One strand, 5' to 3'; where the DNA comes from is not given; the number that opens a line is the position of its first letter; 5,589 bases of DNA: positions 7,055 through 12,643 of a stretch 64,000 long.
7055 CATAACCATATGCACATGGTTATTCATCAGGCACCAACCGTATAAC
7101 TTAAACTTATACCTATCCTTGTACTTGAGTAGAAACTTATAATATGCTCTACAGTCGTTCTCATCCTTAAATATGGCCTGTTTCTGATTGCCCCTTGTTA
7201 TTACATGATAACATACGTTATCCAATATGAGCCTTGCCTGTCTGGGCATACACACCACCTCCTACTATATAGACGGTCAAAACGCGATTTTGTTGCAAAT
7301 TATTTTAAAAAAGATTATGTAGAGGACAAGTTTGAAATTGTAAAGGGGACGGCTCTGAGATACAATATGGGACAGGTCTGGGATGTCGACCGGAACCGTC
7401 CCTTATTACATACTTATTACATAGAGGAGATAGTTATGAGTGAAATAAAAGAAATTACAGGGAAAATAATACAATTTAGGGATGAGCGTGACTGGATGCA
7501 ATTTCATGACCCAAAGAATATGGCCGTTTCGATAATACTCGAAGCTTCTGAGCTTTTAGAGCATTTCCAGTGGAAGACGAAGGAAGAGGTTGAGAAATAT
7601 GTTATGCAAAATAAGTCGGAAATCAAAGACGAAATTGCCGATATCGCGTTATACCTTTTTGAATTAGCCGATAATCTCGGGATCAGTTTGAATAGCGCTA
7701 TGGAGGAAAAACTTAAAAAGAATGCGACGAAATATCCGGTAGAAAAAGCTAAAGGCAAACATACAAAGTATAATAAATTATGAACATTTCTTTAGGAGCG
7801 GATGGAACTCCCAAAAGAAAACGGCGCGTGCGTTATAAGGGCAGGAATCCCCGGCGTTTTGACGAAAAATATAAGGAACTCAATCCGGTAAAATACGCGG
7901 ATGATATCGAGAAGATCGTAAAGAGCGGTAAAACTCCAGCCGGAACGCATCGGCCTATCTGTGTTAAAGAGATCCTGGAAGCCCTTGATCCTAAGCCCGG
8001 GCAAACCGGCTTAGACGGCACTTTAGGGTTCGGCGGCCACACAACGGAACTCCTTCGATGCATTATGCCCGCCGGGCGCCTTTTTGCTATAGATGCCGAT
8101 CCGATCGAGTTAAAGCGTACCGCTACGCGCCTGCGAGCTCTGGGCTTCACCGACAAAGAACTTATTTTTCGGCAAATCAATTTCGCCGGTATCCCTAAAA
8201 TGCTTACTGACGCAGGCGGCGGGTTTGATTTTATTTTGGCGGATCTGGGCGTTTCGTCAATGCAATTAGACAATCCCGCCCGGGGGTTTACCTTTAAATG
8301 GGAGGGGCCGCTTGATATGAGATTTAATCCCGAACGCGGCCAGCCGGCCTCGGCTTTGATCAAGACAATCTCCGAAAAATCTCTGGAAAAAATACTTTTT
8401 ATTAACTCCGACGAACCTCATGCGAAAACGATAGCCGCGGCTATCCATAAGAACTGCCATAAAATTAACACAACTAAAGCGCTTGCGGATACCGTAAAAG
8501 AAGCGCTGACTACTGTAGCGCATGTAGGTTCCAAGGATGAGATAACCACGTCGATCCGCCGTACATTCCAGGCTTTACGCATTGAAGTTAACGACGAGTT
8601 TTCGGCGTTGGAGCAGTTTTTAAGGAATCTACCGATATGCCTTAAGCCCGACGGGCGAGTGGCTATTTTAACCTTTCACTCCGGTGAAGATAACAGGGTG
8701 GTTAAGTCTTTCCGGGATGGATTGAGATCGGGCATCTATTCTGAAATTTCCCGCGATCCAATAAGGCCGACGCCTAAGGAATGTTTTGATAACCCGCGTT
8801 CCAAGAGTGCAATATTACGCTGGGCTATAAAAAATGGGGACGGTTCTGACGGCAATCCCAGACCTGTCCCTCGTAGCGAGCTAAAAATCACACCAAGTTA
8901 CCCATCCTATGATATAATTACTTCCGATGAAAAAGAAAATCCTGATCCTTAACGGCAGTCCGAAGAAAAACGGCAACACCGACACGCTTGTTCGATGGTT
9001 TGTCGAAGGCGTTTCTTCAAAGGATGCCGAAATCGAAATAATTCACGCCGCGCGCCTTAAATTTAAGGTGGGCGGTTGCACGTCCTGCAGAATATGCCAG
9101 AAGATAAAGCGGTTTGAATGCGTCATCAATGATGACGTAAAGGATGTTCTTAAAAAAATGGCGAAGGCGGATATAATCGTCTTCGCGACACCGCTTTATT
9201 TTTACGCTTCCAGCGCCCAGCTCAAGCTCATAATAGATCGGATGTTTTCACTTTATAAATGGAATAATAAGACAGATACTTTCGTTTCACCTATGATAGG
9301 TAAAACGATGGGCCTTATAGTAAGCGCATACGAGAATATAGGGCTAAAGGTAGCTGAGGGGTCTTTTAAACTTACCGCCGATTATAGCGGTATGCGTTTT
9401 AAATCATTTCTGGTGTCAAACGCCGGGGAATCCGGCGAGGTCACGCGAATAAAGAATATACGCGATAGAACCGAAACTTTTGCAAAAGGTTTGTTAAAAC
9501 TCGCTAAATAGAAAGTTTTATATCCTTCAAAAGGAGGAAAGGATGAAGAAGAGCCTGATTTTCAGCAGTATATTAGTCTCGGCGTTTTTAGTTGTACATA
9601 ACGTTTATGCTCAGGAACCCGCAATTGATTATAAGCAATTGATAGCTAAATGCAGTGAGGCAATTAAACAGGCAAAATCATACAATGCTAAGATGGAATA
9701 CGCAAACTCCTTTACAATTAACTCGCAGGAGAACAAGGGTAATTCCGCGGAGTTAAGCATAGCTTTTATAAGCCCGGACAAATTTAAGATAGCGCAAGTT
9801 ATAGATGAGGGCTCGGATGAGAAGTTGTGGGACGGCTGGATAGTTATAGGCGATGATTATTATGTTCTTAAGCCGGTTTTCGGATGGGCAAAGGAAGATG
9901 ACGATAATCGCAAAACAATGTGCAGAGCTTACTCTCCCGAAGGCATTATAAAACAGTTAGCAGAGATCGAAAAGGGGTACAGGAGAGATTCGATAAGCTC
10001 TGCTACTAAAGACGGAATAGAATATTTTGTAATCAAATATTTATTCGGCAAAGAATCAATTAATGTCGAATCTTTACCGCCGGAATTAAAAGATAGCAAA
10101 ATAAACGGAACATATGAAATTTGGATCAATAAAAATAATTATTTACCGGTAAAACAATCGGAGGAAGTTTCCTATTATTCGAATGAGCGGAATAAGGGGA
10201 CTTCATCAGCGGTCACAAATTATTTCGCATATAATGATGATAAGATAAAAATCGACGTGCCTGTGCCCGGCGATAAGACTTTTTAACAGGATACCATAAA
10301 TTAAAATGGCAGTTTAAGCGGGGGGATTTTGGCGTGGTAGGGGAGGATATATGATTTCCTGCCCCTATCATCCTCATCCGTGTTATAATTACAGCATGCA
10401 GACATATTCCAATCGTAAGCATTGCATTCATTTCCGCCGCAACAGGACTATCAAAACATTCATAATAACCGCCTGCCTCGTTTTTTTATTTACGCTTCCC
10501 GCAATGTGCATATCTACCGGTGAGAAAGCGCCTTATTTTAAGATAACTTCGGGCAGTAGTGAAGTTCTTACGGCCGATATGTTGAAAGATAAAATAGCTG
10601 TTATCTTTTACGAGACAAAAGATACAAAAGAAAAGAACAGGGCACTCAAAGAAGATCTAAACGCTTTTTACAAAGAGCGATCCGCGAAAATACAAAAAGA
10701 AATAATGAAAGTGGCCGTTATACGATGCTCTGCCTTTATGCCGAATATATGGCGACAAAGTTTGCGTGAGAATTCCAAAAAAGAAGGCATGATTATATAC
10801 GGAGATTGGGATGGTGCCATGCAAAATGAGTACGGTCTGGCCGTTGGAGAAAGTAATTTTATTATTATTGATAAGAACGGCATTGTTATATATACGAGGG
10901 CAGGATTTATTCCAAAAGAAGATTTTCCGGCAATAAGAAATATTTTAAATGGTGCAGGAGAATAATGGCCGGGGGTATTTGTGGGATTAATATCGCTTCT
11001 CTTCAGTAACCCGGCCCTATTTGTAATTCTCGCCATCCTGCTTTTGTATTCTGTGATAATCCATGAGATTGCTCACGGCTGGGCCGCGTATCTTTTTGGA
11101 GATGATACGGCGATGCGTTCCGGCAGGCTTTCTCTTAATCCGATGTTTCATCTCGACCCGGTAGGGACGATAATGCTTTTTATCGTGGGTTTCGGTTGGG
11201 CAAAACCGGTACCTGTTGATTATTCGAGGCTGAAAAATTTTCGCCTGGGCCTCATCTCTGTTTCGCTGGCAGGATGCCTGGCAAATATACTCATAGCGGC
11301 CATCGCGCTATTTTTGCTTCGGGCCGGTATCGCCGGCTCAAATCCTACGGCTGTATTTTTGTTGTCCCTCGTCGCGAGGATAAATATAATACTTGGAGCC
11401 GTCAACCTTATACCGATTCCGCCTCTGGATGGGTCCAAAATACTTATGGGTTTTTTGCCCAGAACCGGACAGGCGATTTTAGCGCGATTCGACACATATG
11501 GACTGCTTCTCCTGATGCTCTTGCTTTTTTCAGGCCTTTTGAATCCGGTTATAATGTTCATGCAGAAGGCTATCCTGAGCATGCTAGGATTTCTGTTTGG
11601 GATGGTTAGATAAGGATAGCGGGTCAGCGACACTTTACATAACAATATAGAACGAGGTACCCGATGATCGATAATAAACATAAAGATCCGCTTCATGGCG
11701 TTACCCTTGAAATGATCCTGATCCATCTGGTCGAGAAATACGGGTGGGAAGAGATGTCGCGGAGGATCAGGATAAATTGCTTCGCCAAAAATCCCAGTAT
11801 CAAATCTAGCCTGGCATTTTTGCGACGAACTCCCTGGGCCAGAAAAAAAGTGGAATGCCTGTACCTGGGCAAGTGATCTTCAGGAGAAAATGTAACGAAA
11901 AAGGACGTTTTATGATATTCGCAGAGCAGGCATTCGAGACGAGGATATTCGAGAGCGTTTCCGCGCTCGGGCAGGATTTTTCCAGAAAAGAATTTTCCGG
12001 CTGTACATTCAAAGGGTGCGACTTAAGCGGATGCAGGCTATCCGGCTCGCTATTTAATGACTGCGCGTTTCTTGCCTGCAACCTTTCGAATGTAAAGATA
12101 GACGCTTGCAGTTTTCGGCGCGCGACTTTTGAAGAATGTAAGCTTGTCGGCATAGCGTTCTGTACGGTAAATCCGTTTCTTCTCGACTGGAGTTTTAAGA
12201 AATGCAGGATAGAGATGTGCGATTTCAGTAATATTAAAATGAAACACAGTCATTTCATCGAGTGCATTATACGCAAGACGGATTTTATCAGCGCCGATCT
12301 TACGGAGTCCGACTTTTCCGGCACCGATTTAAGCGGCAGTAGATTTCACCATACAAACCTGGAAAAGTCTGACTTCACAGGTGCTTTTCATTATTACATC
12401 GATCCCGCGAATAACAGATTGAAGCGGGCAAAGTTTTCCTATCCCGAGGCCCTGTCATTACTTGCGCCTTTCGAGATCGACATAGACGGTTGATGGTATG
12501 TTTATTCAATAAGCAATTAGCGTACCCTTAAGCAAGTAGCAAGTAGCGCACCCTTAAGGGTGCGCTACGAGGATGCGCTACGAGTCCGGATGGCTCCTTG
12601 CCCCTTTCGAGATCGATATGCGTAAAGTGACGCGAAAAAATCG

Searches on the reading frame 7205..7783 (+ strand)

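Call 84: search_protein_families(library=pfam, max_evalue=0.000001, proteins=[window:7205-7783:+])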
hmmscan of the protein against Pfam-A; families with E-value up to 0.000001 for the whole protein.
window:7205-7783:+ (192 aa): 1 family
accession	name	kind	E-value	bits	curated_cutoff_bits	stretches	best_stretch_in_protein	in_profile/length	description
PF12643.12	MazG-like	-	1.1e-20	74.1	27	1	109-192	2-85/85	MazG-like family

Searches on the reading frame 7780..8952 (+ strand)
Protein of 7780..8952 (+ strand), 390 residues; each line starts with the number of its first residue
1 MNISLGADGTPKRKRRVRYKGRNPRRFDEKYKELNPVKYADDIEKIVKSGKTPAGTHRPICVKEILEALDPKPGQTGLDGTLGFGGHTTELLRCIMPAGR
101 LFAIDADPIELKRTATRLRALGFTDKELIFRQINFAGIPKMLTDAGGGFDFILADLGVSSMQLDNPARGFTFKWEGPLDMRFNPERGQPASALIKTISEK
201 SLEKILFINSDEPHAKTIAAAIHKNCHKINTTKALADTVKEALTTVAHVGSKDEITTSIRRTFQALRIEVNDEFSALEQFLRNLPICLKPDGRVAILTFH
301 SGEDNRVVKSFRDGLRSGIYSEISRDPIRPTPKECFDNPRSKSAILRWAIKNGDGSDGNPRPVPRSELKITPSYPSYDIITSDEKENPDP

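Call 59: search_protein_families(library=pfam, max_evalue=1e-8, proteins=[window:7780-8952:+])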
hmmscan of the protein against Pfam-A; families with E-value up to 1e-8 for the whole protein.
window:7780-8952:+ (390 aa): 1 family
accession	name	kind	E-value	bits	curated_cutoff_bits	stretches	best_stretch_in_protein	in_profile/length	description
PF01795.25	Methyltransf_5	-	2.3e-69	234.7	27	1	56-350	3-307/309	MraW methylase family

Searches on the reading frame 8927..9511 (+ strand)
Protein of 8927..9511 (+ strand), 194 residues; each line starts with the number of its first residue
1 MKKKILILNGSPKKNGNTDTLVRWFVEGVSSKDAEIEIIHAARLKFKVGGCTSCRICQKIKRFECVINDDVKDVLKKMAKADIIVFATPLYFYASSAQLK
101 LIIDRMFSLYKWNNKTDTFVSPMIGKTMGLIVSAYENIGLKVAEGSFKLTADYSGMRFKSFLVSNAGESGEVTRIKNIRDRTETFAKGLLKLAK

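Call 84: search_protein_families(library=pfam, max_evalue=0.000001, proteins=[window:8927-9511:+])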
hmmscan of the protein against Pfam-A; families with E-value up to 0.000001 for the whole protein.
window:8927-9511:+ (194 aa): 2 families
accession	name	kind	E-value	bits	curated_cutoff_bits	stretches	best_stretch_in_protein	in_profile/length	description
PF03358.20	FMN_red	-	4.7e-25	88.4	24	1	4-133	2-115/152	NADPH-dependent FMN reductase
PF02525.22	Flavodoxin_2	-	2.9e-14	53.7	27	1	3-163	1-174/198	Flavodoxin-like fold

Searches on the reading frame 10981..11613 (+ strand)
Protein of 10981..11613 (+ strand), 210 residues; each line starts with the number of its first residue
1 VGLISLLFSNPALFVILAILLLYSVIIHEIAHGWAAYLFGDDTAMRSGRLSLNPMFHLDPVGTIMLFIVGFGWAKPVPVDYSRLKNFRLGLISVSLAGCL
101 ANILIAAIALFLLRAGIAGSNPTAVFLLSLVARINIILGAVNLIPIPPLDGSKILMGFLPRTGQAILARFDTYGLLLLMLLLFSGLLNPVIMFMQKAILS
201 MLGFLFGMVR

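Call 84: search_protein_families(library=pfam, max_evalue=0.000001, proteins=[window:10981-11613:+])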
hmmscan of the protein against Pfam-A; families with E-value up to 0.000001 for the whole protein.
window:10981-11613:+ (210 aa): 1 family
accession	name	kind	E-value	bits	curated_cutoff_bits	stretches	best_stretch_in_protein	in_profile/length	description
PF02163.28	Peptidase_M50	-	4e-13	49.7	27.2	1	124-181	159-217/221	Peptidase family M50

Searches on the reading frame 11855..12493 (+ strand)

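Call 84: search_protein_families(library=pfam, max_evalue=0.000001, proteins=[window:11855-12493:+])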
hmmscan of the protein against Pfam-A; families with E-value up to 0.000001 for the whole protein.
window:11855-12493:+ (212 aa): 4 families
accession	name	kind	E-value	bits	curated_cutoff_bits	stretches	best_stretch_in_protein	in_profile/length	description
PF13599.13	Pentapeptide_4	-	2.4e-29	101.6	38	3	27-102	3-78/78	Pentapeptide repeat region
PF00805.28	Pentapeptide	-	3.5e-26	90.8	20.2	1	137-176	1-40/40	Pentapeptide repeats (8 copies)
PF13576.12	Pentapeptide_3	-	2.8e-15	56.7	27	1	47-91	1-48/48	Pentapeptide repeats (9 copies)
PF23894.2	LD_SV2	-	6.2e-08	33.3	29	0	113-164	41-92/92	SV2A/B/C luminal domain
